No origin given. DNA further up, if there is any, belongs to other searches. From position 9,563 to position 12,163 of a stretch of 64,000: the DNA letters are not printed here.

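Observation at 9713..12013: Short SMC (766 aa) with no recognisable hinge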

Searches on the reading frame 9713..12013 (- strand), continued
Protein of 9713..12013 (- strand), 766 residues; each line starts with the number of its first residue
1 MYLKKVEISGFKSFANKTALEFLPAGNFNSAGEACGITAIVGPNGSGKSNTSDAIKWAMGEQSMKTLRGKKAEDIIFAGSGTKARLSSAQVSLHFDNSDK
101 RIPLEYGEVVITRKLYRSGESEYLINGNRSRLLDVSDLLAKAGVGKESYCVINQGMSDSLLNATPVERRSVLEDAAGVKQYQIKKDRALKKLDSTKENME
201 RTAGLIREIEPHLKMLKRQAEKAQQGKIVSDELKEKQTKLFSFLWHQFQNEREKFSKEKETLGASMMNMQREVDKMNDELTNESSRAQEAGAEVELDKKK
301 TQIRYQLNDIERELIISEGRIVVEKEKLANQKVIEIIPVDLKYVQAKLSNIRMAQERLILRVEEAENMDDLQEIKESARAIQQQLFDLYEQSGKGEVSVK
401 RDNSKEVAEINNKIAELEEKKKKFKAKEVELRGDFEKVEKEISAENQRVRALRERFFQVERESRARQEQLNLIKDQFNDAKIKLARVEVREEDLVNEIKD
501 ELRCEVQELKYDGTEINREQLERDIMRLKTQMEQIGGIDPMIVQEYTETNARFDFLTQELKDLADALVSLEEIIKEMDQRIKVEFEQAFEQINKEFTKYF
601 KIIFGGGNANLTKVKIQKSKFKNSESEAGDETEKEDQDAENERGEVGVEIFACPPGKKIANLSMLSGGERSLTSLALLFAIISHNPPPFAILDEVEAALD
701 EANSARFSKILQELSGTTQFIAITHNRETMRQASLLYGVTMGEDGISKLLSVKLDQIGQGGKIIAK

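Call 75: find_homologous_proteins(query=P0152, max_evalue=1e-20)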
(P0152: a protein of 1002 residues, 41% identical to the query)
Query P0152 (1002 aa): 8000 proteins with E <= 1e-20 among 8000 candidates; the best 120 are listed.
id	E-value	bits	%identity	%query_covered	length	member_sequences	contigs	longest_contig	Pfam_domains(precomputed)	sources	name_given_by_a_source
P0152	0.0e+0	2157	100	100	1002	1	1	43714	PF13175.13,PF06470.19,PF13476.13,PF13555.13,PF02463.26,PF13304.13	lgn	-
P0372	0.0e+0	1706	79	100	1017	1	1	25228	PF13175.13,PF06470.19,PF13476.13,PF13555.13,PF02463.26,PF13304.13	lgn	-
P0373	0.0e+0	1418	66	100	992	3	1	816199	PF13175.13,PF06470.19,PF13476.13,PF13555.13,PF02463.26,PF13304.13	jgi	-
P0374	0.0e+0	1406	66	100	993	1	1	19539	PF13175.13,PF06470.19,PF13476.13,PF13555.13,PF02463.26,PF13304.13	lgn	-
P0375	0.0e+0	1324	63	100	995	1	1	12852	PF13175.13,PF06470.19,PF13476.13,PF13555.13,PF02463.26,PF13304.13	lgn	-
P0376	0.0e+0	1183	56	100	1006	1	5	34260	PF13175.13,PF06470.19,PF13476.13,PF13555.13,PF02463.26,PF13304.13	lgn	-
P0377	1.3e-296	1005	48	100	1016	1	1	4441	PF06470.19,PF13476.13,PF02463.26,PF13304.13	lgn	-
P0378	1.0e-289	982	48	100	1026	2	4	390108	PF13175.13,PF06470.19,PF13476.13,PF02463.26,PF13304.13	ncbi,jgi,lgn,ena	-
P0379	1.4e-287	975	48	100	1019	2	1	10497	PF13175.13,PF06470.19,PF13476.13,PF02463.26,PF13304.13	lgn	-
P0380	5.5e-285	967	47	100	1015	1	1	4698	PF13175.13,PF06470.19,PF13476.13,PF02463.26,PF13304.13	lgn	-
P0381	2.4e-282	958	47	100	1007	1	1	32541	PF06470.19,PF13476.13,PF02463.26,PF13304.13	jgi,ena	-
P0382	3.4e-282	957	47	100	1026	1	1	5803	PF13175.13,PF06470.19,PF13476.13,PF02463.26,PF13304.13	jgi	-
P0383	5.4e-282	957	46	100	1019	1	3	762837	PF13175.13,PF06470.19,PF13476.13,PF02463.26,PF13304.13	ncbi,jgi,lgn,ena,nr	ncbi:MAG TPA: AAA family ATPase [Candidatus Bipolaricaulota bacterium]|nr:AAA family ATPase [Candida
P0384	8.3e-282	956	46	100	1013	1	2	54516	PF13175.13,PF06470.19,PF13476.13,PF02463.26,PF13304.13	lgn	-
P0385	1.3e-281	956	47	100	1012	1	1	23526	PF13175.13,PF06470.19,PF13476.13,PF02463.26,PF13304.13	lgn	-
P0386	7.1e-276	937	48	100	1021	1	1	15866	PF13175.13,PF06470.19,PF13476.13,PF02463.26,PF13304.13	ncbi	-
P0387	9.2e-276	936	45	99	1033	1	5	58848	PF06470.19,PF13476.13,PF02463.26,PF13304.13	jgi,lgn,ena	jgi:chromosome segregation protein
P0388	1.3e-273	929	44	100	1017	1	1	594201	PF13175.13,PF06470.19,PF13476.13,PF02463.26,PF13304.13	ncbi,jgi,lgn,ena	-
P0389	3.9e-270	918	44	100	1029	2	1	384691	PF06470.19,PF13476.13,PF02463.26,PF13304.13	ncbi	ncbi:MAG: AAA family ATPase [Patescibacteria group bacterium]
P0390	1.0e-267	910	45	100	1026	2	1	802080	PF06470.19,PF13476.13,PF13555.13,PF02463.26,PF13304.13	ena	-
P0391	2.5e-264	898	44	100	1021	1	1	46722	PF13175.13,PF06470.19,PF13476.13,PF23649.2,PF02463.26,PF13304.13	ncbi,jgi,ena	ncbi:MAG: AAA family ATPase [Candidatus Buchananbacteria bacterium]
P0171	7.8e-261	887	45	100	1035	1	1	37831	PF06470.19,PF13476.13,PF02463.26,PF13304.13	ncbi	-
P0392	2.0e-260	885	44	100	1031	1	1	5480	PF13175.13,PF06470.19,PF13476.13,PF02463.26,PF13304.13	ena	-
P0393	2.8e-259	882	44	100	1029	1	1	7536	PF13175.13,PF06470.19,PF13476.13,PF13555.13,PF02463.26,PF13304.13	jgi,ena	-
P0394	4.8e-259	881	43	100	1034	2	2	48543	PF06470.19,PF13476.13,PF23649.2,PF02463.26,PF13304.13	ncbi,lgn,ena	-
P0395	4.9e-258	877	44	100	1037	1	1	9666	PF13175.13,PF06470.19,PF13476.13,PF02463.26,PF13304.13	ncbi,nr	ncbi:AAA family ATPase [Candidatus Falkowbacteria bacterium]|nr:AAA family ATPase [Candidatus Falkow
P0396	5.3e-258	877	44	100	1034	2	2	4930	PF13175.13,PF06470.19,PF13476.13,PF23649.2,PF13555.13,PF02463.26,PF13304.13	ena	-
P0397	8.3e-258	877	43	100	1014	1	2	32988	PF13175.13,PF06470.19,PF13476.13,PF23649.2,PF13555.13,PF02463.26,PF13304.13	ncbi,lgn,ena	-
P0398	1.3e-257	876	44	100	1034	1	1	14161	PF13175.13,PF06470.19,PF13476.13,PF02463.26,PF13304.13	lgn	-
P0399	1.0e-256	873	44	100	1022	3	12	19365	PF13175.13,PF06470.19,PF13476.13,PF13555.13,PF02463.26,PF13304.13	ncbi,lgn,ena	-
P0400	1.7e-256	872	44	100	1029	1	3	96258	PF06470.19,PF13476.13,PF13555.13,PF02463.26,PF13304.13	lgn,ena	-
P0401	3.8e-255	868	44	100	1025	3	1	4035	PF06470.19,PF13476.13,PF02463.26,PF13304.13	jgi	jgi:chromosome segregation protein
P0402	1.9e-254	866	44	100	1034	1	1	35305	PF06470.19,PF13476.13,PF02463.26,PF13304.13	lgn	-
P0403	2.5e-254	865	44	100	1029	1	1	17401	PF06470.19,PF13476.13,PF13555.13,PF02463.26,PF13304.13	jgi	jgi:chromosome segregation protein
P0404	1.3e-252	860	43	100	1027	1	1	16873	PF06470.19,PF13476.13,PF13555.13,PF02463.26,PF13304.13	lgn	-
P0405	1.8e-252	859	43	100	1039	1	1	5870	PF13175.13,PF06470.19,PF13476.13,PF02463.26,PF13304.13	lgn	-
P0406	7.1e-252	857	43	100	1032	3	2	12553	PF13175.13,PF06470.19,PF13476.13,PF13555.13,PF02463.26,PF13304.13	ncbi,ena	-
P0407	4.0e-251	855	43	100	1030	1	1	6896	PF06470.19,PF13476.13,PF02463.26,PF13304.13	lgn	-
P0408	9.2e-251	853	43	100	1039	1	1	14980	PF13175.13,PF06470.19,PF13476.13,PF02463.26,PF13304.13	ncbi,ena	-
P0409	1.6e-250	853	43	100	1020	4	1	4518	PF06470.19,PF13476.13,PF02463.26,PF13304.13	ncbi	-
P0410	2.0e-250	852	43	100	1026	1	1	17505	PF06470.19,PF13476.13,PF02463.26,PF13304.13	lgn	-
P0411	2.1e-250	852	43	100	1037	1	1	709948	PF06470.19,PF28016.1,PF13476.13,PF13555.13,PF02463.26,PF13304.13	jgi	jgi:chromosome segregation protein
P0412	3.5e-250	852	42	100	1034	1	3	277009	PF06470.19,PF13476.13,PF02463.26,PF13304.13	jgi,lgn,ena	jgi:chromosome segregation protein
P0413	3.7e-250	851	43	100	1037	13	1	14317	PF06470.19,PF13476.13,PF13555.13,PF02463.26,PF13304.13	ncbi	-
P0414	2.9e-249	848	42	100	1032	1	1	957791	PF13175.13,PF06470.19,PF13476.13,PF02463.26,PF13304.13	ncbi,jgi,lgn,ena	ncbi:MAG: AAA family ATPase [Patescibacteria group bacterium]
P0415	7.0e-249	847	45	100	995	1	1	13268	PF13175.13,PF06470.19,PF13476.13,PF13555.13,PF02463.26,PF13304.13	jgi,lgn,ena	-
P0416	3.1e-248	845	41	100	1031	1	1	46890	PF06470.19,PF13476.13,PF02463.26,PF13304.13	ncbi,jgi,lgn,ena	ncbi:MAG: AAA family ATPase [Patescibacteria group bacterium]|jgi:chromosome segregation protein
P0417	4.6e-248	845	43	100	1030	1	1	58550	PF13175.13,PF06470.19,PF13476.13,PF02463.26,PF13304.13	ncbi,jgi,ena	ncbi:MAG: AAA family ATPase [Candidatus Buchananbacteria bacterium]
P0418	5.0e-248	844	43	100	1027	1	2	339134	PF13175.13,PF06470.19,PF13476.13,PF13555.13,PF02463.26,PF13304.13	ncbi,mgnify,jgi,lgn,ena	mgnify:CR=1 FL=1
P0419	2.2e-246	839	42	100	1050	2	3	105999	PF06470.19,PF13476.13,PF02463.26,PF13304.13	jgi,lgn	-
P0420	2.3e-246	839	43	100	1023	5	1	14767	PF06470.19,PF13476.13,PF23649.2,PF02463.26,PF13304.13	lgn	-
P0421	8.5e-246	837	43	99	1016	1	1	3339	PF13175.13,PF06470.19,PF13476.13,PF02463.26,PF13304.13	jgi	-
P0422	2.2e-245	836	43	100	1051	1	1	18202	PF06470.19,PF13476.13,PF23649.2,PF13555.13,PF02463.26,PF13304.13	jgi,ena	-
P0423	1.1e-244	833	42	100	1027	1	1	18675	PF06470.19,PF13476.13,PF02463.26,PF13304.13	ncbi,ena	-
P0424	1.7e-243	829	42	100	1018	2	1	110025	PF06470.19,PF13476.13,PF02463.26,PF13304.13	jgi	jgi:chromosome segregation protein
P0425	1.3e-242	826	42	100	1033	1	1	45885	PF06470.19,PF13476.13,PF02463.26,PF13304.13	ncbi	-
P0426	5.4e-241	821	41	100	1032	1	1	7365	PF06470.19,PF13476.13,PF13555.13,PF02463.26,PF13304.13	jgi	-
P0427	1.3e-237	810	42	100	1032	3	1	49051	PF06470.19,PF13476.13,PF13555.13,PF02463.26,PF13304.13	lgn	-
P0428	5.7e-236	804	42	99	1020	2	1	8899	PF13175.13,PF06470.19,PF13476.13,PF02463.26,PF13304.13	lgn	-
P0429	8.3e-236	804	42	100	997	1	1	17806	PF13175.13,PF06470.19,PF13476.13,PF13555.13,PF02463.26,PF10473.15,PF13304.13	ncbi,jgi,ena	ncbi:MAG: AAA family ATPase [Patescibacteria group bacterium]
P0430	3.3e-235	802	42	100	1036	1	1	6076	PF13175.13,PF06470.19,PF13476.13,PF02463.26,PF13304.13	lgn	-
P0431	1.5e-234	800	41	100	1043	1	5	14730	PF13175.13,PF06470.19,PF13476.13,PF13555.13,PF02463.26,PF13304.13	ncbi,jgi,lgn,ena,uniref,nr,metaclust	ncbi:MAG: hypothetical protein COU32_03340 [Candidatus Magasanikbacteria bacterium CG10_big_fil_rev_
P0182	3.2e-234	799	42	100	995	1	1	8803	PF13175.13,PF06470.19,PF13476.13,PF13555.13,PF02463.26,PF13304.13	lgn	-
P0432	5.3e-234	798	42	99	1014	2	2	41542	PF06470.19,PF13476.13,PF02463.26,PF13304.13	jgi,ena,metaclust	metaclust:\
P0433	6.4e-233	794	42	99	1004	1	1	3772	PF06470.19,PF13476.13,PF02463.26,PF13304.13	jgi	-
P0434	3.2e-229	782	40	100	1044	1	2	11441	PF13175.13,PF06470.19,PF13476.13,PF02463.26,PF13304.13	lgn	-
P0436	2.0e-220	753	41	99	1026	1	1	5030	PF13175.13,PF06470.19,PF13476.13,PF02463.26,PF13304.13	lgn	-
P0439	3.3e-203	696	39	100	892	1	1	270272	PF13175.13,PF06470.19,PF13476.13,PF02463.26,PF13304.13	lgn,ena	-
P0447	4.6e-196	672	49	39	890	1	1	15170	PF13175.13,PF13476.13,PF02463.26,PF13304.13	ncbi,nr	ncbi:MAG: AAA family ATPase [Candidatus Buchananbacteria bacterium]|nr:AAA family ATPase [Candidatus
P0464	1.9e-191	657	40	85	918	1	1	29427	PF06470.19,PF13476.13,PF02463.26,PF13304.13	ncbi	-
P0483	2.8e-185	637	48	39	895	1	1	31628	PF13476.13,PF02463.26,PF13304.13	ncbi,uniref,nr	ncbi:MAG: hypothetical protein A2Y67_04070 [Candidatus Buchananbacteria bacterium RBG_13_39_9]|unire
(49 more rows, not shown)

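Call 76: find_encoding_contigs(protein=P0391, flank=3000, max_places=4)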
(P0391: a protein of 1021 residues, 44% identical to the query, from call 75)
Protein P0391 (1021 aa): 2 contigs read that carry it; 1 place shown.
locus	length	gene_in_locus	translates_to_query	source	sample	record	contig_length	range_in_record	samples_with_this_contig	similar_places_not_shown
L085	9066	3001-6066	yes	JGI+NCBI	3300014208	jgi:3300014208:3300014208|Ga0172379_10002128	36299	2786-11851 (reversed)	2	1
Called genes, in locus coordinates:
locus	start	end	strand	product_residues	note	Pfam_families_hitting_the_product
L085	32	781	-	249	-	PF01978:TrmB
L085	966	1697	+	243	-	PF02475:TRM5-TYW2_MTfase (weak), PF05175:MTS, PF06325:PrmA, PF13649:Methyltransf_25 (weak), PF13847:Methyltransf_31, PF08241:Methyltransf_11 (weak)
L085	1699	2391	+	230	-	PF02592:Vut_1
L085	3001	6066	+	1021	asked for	PF02463:SMC_N, PF13175:AAA_15, PF13476:AAA_23, PF13304:AAA_21 (weak), PF06470:SMC_hinge, PF23649:FKBP15 (weak)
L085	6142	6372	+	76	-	-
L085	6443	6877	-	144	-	-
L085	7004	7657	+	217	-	-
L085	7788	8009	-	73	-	-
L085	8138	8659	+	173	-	PF00886:Ribosomal_S16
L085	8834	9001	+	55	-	-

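Call 77: find_encoding_contigs(protein=P0417, flank=3000, max_places=4)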
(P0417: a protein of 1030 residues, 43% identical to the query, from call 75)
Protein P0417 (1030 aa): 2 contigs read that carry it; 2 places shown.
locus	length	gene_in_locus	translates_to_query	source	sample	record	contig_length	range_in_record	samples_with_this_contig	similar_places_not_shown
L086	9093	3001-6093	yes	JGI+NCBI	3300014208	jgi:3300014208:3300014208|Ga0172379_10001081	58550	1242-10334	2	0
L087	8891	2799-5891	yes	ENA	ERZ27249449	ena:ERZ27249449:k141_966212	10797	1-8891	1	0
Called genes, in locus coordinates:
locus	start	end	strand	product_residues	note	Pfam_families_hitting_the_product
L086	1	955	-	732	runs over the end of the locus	PF02739:5_3_exonuc_N, PF01367:5_3_exonuc, PF01612:DNA_pol_A_exo1, PF22619:DNA_polI_exo1, PF00476:DNA_pol_A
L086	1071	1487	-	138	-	-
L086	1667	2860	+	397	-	PF12850:Metallophos_2 (weak)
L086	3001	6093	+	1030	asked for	PF02463:SMC_N, PF13175:AAA_15, PF13476:AAA_23, PF13304:AAA_21 (weak), PF06470:SMC_hinge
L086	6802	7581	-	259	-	-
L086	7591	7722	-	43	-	-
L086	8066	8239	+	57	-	-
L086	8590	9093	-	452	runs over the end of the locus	-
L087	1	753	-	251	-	?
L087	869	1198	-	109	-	-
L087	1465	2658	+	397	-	PF12850:Metallophos_2 (weak)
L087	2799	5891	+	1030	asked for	PF02463:SMC_N, PF13175:AAA_15, PF13476:AAA_23, PF13304:AAA_21 (weak), PF06470:SMC_hinge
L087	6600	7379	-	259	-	-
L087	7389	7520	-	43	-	-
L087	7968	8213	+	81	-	-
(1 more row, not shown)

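Call 78: find_encoding_contigs(protein=P0447, flank=3000, max_places=4)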
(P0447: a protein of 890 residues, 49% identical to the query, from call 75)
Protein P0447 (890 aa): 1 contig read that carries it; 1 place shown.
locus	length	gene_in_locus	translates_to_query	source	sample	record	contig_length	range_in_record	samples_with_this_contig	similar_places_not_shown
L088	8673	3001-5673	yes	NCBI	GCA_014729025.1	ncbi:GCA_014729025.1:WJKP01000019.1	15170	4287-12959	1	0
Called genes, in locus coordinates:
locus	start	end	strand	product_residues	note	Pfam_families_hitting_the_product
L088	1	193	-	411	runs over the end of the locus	PF02371:Transposase_20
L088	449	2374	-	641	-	PF00270:DEAD (faint), PF04851:ResIII, PF17757:UvrB_inter, PF27431:UvrB_3rd, PF00271:Helicase_C, PF12344:UvrB, PF02151:UVR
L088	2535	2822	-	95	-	-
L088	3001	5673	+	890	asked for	PF02463:SMC_N, PF13175:AAA_15, PF13476:AAA_23, PF13304:AAA_21 (weak), PF02463:SMC_N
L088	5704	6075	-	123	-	-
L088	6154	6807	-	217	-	PF13328:HD_4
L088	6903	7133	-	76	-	-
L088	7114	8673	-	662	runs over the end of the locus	PF03030:H_PPase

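Call 79: find_encoding_contigs(protein=P0483, flank=3000, max_places=4)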
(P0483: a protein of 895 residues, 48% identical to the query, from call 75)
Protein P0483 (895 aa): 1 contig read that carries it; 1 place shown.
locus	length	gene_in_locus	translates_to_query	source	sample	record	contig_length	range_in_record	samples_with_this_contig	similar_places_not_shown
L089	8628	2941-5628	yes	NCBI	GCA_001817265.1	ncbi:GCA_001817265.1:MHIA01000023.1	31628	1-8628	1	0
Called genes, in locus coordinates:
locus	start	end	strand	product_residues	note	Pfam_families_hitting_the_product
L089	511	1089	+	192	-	-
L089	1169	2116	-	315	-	PF01636:APH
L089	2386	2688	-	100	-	-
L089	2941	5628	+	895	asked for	PF02463:SMC_N, PF13476:AAA_23, PF13304:AAA_21 (weak)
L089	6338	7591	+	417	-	-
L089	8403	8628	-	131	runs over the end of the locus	PF07883:Cupin_2, PF02311:AraC_binding (weak)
